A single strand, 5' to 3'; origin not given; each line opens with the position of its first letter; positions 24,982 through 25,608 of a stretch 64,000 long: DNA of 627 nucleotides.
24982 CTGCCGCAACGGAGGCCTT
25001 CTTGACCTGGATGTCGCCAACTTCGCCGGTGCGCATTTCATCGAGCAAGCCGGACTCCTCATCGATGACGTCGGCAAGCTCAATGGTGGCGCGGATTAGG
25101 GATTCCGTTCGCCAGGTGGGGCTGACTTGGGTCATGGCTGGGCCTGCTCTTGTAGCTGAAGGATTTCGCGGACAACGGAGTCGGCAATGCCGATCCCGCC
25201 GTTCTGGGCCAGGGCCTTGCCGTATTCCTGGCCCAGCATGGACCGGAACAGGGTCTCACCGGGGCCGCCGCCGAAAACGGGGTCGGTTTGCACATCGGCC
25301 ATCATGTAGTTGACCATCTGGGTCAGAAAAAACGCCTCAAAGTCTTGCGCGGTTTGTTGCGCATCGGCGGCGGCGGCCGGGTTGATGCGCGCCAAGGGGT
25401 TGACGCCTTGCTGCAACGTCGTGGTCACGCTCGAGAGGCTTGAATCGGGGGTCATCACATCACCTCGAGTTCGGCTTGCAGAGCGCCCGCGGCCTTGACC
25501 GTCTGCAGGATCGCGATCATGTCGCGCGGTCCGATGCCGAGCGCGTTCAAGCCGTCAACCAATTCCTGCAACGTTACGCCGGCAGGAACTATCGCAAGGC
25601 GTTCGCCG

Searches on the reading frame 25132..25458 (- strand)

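Call 7: search_protein_families(library=ncbifam, proteins=[window:25132-25458:-])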
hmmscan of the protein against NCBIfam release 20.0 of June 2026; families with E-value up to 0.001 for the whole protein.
window:25132-25458:- (108 aa): 7 families
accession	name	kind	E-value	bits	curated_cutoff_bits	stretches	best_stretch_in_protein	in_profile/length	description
NF009431.0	PRK12790.1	equivalog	1.5e-21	76.4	110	1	20-103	27-110/115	flagellar assembly peptidoglycan hydrolase FlgJ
TIGR02541.1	flagell_FlgJ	equivalog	3e-09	37.2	193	1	23-104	15-93/294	flagellar assembly peptidoglycan hydrolase FlgJ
NF009354.0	PRK12709.1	equivalog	1.2e-06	28.2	456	1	22-105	24-106/323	flagellar rod assembly protein/muramidase FlgJ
NF009357.0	PRK12712.1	equivalog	5.9e-06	25.9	606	1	28-101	34-105/344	flagellar rod assembly protein/muramidase FlgJ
NF009355.0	PRK12710.1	equivalog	4.5e-05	22.8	358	1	8-97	3-95/291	flagellar rod assembly protein/muramidase FlgJ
NF009358.0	PRK12713.1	equivalog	0.00026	20.5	595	1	25-103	31-107/339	flagellar rod assembly protein/muramidase FlgJ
NF009350.0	PRK12708.1-2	equivalog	0.00078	19.7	189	1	17-107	12-106/132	peptidoglycan hydrolase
